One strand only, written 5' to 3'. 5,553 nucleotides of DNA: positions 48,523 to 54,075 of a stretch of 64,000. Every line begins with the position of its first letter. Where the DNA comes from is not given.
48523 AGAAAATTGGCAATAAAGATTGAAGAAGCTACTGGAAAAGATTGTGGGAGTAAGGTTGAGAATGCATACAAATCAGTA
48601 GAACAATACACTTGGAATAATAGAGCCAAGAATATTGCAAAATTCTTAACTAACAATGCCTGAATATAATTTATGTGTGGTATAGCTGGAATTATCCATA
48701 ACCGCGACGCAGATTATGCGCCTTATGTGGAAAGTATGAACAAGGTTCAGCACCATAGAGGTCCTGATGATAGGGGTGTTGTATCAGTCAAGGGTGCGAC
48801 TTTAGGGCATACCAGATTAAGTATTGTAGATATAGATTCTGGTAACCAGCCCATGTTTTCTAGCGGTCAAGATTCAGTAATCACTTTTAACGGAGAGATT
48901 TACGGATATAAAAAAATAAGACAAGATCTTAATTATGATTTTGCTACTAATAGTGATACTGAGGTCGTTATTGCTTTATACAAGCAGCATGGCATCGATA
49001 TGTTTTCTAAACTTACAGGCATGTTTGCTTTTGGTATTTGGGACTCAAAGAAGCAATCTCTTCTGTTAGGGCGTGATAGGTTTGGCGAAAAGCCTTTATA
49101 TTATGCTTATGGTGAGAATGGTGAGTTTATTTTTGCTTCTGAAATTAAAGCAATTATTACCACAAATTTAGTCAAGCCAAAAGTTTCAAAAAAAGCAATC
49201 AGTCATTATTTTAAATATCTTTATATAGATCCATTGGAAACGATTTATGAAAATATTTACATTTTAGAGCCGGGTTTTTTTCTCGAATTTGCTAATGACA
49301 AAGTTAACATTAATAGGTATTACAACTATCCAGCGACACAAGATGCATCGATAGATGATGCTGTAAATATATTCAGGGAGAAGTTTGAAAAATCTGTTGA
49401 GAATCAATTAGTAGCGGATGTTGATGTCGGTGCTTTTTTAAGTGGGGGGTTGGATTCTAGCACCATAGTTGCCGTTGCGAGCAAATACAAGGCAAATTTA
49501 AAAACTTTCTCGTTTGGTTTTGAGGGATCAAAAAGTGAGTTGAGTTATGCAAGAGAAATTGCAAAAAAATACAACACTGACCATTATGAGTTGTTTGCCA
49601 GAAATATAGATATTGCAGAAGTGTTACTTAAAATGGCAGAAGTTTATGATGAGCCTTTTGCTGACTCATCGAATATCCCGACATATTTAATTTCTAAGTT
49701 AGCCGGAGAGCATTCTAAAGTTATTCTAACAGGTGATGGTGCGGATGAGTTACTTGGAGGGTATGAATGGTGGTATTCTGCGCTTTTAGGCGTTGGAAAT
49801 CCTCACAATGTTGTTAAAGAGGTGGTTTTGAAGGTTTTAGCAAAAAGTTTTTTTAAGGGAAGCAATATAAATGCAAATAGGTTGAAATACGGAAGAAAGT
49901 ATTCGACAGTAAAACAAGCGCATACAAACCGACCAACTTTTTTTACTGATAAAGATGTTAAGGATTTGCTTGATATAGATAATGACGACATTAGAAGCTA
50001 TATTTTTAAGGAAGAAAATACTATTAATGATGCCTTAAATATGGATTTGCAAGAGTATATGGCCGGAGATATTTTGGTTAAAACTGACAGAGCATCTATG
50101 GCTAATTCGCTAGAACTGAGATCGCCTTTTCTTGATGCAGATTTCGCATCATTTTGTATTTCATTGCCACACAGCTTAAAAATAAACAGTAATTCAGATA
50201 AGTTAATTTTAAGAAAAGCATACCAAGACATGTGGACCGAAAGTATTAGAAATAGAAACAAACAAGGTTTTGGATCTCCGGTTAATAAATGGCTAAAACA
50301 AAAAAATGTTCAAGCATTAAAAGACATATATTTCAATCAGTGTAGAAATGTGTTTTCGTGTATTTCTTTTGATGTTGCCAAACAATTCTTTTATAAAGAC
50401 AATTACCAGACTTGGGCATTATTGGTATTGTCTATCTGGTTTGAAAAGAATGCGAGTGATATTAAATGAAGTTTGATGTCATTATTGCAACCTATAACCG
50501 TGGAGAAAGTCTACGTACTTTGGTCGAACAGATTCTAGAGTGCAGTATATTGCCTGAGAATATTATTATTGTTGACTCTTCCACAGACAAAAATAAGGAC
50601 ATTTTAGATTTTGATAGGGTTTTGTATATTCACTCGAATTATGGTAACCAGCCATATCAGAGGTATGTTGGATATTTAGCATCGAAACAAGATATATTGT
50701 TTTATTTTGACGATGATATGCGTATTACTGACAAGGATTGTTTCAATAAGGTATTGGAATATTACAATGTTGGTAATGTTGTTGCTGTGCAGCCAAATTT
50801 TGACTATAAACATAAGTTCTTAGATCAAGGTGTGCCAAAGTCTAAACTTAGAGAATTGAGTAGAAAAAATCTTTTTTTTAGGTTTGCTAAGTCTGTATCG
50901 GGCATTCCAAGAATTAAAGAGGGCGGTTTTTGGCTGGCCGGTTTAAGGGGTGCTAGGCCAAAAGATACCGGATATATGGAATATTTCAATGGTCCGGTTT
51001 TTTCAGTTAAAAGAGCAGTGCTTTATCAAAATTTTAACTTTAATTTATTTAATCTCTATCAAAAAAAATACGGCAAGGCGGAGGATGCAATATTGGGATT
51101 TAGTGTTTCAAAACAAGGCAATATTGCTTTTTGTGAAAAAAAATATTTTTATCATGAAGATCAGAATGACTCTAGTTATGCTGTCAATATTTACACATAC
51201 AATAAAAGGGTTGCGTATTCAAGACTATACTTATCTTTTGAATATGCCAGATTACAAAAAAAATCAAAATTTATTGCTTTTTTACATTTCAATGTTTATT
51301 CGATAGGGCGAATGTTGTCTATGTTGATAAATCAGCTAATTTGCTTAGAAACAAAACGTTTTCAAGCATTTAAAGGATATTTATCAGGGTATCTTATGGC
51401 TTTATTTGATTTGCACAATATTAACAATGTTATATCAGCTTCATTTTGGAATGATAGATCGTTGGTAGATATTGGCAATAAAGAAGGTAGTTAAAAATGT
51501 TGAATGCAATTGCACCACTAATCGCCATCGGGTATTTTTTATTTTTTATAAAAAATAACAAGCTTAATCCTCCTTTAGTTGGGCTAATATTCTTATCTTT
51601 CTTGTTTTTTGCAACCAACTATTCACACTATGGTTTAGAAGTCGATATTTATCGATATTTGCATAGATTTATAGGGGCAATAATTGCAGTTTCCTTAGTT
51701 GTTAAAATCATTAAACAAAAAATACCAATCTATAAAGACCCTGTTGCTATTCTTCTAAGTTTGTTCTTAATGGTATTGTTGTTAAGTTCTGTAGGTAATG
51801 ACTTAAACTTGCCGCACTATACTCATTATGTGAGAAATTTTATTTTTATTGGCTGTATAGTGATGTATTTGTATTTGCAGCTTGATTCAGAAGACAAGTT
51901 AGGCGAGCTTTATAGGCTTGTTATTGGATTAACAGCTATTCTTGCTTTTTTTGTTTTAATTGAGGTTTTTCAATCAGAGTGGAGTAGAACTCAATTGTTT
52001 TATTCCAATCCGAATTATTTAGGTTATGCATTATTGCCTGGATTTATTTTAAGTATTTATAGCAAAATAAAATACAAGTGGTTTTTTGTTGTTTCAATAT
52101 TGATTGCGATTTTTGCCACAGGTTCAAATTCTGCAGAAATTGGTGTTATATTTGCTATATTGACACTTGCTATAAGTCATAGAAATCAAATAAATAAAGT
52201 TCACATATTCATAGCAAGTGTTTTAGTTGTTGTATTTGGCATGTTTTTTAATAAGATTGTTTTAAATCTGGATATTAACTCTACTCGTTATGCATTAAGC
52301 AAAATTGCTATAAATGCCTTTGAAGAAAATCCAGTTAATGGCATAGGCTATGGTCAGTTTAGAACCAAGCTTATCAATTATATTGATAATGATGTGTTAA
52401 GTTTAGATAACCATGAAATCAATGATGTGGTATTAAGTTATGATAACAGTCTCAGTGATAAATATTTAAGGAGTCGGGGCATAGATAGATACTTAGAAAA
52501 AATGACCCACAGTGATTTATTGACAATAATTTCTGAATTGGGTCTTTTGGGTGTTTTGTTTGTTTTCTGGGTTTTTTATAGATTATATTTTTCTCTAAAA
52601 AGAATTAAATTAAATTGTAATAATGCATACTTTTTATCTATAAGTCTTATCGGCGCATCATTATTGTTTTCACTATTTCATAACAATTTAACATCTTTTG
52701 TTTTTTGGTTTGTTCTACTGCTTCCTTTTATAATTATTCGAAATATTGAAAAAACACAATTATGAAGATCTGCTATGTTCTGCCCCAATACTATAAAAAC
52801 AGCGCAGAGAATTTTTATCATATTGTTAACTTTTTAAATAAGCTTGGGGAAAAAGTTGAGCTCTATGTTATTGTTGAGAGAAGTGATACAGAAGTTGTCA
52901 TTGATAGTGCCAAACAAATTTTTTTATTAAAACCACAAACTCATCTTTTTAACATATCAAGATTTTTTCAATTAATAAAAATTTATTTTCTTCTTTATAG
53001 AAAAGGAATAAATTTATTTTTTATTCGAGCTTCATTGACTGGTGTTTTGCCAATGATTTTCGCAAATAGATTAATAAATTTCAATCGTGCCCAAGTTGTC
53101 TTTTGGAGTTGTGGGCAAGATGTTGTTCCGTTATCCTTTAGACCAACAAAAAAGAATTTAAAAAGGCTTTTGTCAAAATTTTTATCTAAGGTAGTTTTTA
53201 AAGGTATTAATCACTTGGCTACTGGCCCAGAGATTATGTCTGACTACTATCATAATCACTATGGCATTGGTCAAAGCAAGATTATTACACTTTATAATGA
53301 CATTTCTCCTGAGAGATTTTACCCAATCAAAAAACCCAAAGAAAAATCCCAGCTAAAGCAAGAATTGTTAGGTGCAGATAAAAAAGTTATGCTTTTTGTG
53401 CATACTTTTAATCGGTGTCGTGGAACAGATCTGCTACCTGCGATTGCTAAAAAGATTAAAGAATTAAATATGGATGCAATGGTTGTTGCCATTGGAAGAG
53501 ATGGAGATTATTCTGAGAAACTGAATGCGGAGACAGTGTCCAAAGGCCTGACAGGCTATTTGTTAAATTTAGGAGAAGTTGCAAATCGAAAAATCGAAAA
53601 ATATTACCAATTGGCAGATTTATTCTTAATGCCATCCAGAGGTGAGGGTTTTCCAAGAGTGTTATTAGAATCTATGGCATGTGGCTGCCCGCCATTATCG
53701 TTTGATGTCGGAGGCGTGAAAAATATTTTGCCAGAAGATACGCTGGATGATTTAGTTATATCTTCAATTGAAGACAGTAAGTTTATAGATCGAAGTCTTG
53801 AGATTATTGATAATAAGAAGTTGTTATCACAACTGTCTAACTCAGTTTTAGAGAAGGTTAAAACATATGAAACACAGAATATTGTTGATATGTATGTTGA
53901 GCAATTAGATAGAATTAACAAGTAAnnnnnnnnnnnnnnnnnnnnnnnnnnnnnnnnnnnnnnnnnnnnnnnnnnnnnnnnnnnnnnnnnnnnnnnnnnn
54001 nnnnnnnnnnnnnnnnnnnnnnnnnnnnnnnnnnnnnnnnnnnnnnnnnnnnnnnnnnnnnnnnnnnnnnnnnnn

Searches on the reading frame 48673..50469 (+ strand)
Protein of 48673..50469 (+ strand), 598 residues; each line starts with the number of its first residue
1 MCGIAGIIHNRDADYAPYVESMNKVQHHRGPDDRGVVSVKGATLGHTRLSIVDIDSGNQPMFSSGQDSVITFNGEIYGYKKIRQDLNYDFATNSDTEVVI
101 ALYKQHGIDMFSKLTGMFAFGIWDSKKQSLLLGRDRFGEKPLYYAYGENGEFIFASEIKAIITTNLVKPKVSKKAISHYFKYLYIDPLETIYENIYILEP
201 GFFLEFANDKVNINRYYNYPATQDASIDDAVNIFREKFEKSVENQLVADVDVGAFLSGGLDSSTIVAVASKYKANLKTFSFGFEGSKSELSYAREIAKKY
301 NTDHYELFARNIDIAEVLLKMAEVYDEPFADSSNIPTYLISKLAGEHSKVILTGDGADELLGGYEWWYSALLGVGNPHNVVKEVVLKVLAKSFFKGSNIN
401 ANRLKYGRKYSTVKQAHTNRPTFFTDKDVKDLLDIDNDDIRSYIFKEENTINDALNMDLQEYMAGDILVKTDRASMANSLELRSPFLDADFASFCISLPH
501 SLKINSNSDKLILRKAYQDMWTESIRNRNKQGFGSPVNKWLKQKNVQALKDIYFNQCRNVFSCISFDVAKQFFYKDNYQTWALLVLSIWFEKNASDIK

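Call 18: search_protein_families(library=pfam, proteins=[window:48673-50469:+], max_evalue=0.001)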
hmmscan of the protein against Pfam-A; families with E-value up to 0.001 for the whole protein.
window:48673-50469:+ (598 aa): 5 families
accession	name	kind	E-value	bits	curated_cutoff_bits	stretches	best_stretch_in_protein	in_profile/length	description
PF00733.27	Asn_synthase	-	2.5e-83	281.1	21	1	234-590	2-353/354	Asparagine synthase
PF13537.11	GATase_7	-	3.5e-43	147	25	1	46-162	1-122/123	Glutamine amidotransferase domain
PF13522.11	GATase_6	-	1.2e-37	129.3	27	1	31-157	1-130/130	Glutamine amidotransferase domain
PF06508.19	QueC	-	4e-06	26.9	22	1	255-308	5-59/210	Queuosine biosynthesis protein QueC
PF12481.13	DUF3700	-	3.3e-05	23.9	27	1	57-161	66-176/228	Aluminium induced protein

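Call 33: find_related_loci(query=window:48673-50469:+, collection=genome_contigs, flank=3000)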
Query window:48673-50469:+ (598 aa) in genome_contigs; peptide patterns used: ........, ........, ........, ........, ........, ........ (x = any residue, [..] = any of these).
24 stretches matched a pattern; 4 encode a relative of the query (tblastn E <= 1e-3); 4 distinct loci.
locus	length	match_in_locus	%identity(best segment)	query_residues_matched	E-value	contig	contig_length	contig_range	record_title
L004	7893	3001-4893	35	1-592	4e-102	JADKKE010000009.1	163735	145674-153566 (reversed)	MAG: Bacteroidetes bacterium isolate Vibo_18-Q3-R45-57_MAXAC.083 tig00005431-10-1637740, whole genome shotgun sequence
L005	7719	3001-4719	36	1-540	2e-99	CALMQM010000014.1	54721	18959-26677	MAG TPA_asm: uncultured Bacteroidetes bacterium isolate SRR1772177_bin.147_CONCOCT_v1.1_MAG genome assembly, contig: ERZ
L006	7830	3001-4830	34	1-591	3e-85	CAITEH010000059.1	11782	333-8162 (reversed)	MAG: Candidatus Firestonebacteria bacterium isolate AM-2014_bin-3360 genome assembly, contig: bin-3360:59/86, whole geno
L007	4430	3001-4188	39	1-364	3e-64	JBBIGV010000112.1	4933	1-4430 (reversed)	MAG: Ignavibacteria bacterium isolate RVF170221_bin_1 NODE_13841_length_4933_cov_25.922099, whole genome shotgun sequenc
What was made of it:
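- Tried and rejected: The AsnB scan gave only 35% hits (call 33).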

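Call 57: find_encoding_contigs(protein=window:48673-50469:+, flank=10000, max_places=10)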
Protein window:48673-50469:+ (598 aa): 1 contig read that carries it; 1 place shown.
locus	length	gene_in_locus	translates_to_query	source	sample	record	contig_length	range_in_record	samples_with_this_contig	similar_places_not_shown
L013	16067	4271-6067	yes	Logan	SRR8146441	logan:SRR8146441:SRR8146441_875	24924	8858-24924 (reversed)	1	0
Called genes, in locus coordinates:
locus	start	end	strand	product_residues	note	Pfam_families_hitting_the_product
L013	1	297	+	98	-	?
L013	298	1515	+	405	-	PF13439:Glyco_transf_4, PF00534:Glycos_transf_1, PF13692:Glyco_trans_1_4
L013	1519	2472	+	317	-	-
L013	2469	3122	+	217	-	PF13489:Methyltransf_23, PF08241:Methyltransf_11, PF08242:Methyltransf_12 (weak), PF13649:Methyltransf_25, PF13847:Methyltransf_31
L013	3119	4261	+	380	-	PF00534:Glycos_transf_1, PF13692:Glyco_trans_1_4, PF13524:Glyco_trans_1_2 (weak)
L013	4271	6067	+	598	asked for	PF13522:GATase_6, PF13537:GATase_7, PF06508:QueC (faint), PF00733:Asn_synthase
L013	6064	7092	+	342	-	PF00535:Glycos_transf_2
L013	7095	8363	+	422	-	PF04932:Wzy_C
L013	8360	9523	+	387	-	PF00534:Glycos_transf_1, PF13692:Glyco_trans_1_4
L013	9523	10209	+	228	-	PF08889:WbqC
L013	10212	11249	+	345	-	-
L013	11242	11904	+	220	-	PF02585:PIG-L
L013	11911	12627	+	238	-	PF13489:Methyltransf_23, PF13847:Methyltransf_31, PF08242:Methyltransf_12, PF13649:Methyltransf_25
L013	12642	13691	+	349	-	-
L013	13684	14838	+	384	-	PF13439:Glyco_transf_4, PF13579:Glyco_trans_4_4, PF20706:GT4-conflict, PF00534:Glycos_transf_1, PF13692:Glyco_trans_1_4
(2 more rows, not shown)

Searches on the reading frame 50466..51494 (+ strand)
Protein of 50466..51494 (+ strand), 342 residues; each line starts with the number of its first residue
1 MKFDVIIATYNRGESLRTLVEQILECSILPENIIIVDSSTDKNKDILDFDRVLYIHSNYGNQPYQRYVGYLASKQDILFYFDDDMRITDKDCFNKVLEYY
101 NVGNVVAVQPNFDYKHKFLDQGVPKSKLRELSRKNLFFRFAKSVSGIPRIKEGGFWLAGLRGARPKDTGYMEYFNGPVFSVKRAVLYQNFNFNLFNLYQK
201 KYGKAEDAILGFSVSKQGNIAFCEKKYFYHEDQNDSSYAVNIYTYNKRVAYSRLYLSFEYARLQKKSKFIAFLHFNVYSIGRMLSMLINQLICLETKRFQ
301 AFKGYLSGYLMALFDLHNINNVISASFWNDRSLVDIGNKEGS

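Call 19: search_protein_families(library=pfam, proteins=[window:50466-51494:+], max_evalue=0.001)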
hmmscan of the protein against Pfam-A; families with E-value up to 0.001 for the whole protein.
window:50466-51494:+ (342 aa): 1 family
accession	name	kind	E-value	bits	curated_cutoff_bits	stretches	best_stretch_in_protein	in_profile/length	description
PF00535.33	Glycos_transf_2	-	2.4e-12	47.6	23.3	1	5-128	2-131/168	Glycosyl transferase family 2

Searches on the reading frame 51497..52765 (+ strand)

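Call 18: search_protein_families(library=pfam, proteins=[window:51497-52765:+], max_evalue=0.001)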
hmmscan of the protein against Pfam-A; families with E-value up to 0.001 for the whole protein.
window:51497-52765:+ (422 aa): 1 family
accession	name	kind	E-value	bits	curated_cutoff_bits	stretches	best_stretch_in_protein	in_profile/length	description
PF04932.20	Wzy_C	-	2.1e-11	44.3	31.7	1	197-356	2-148/149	O-Antigen ligase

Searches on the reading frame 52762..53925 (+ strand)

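Call 19: search_protein_families(library=pfam, proteins=[window:52762-53925:+], max_evalue=0.001)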
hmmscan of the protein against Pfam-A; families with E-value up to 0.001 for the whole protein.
window:52762-53925:+ (387 aa): 3 families
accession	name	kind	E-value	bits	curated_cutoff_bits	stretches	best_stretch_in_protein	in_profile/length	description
PF00534.26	Glycos_transf_1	-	4.1e-24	85.5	26.4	1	197-360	5-167/172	Glycosyl transferases group 1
PF13692.12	Glyco_trans_1_4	-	2.5e-19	70.4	27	1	208-350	2-141/142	Glycosyl transferases group 1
PF20706.3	GT4-conflict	-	7.8e-05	22.3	26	1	276-330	273-326/385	Family 4 Glycosyltransferase in conflict systems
